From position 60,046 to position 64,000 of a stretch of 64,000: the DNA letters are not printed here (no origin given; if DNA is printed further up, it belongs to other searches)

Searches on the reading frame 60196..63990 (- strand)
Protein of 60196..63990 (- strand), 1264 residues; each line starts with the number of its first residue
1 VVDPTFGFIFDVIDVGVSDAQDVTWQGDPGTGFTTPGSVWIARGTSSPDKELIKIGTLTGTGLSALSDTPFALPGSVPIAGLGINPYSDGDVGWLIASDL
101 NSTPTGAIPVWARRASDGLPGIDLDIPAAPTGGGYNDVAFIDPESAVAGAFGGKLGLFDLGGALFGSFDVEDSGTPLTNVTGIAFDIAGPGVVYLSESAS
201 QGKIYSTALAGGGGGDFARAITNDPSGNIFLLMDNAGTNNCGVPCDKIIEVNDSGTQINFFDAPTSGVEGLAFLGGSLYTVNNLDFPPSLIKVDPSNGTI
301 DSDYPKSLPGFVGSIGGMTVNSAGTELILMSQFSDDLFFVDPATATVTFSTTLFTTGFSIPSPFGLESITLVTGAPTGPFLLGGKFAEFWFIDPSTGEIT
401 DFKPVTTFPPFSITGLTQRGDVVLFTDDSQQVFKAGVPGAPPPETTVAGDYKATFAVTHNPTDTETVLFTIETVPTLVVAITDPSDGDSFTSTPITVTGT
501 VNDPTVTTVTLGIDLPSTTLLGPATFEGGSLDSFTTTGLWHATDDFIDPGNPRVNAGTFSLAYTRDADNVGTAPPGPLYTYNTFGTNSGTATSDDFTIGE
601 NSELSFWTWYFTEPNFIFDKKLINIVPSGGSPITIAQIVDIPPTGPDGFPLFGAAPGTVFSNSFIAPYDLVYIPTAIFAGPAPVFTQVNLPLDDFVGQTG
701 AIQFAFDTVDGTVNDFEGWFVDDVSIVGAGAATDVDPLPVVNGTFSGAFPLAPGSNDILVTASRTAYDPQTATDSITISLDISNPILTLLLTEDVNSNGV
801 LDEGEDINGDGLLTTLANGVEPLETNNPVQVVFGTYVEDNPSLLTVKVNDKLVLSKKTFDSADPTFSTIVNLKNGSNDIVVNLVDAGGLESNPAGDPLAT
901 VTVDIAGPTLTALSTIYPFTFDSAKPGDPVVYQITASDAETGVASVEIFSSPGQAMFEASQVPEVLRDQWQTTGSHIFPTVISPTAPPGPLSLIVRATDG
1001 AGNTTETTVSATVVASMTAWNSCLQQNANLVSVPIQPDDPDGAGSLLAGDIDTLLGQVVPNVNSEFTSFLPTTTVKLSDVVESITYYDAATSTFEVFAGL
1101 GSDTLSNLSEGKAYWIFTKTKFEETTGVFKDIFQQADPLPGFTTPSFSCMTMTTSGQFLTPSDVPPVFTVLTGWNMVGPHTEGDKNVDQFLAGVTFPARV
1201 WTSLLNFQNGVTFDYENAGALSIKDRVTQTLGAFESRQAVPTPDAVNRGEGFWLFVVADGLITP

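Call 62: search_protein_families(library=pfam, proteins=[window:60196-63990:-], max_evalue=0.0001)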
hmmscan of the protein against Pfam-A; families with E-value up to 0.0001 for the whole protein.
window:60196-63990:- (1264 aa): 1 family
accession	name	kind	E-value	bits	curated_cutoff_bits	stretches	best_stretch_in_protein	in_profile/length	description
PF09136.16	Glucodextran_B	-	2.9e-13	50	27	0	708-778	20-81/83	Glucodextranase, domain B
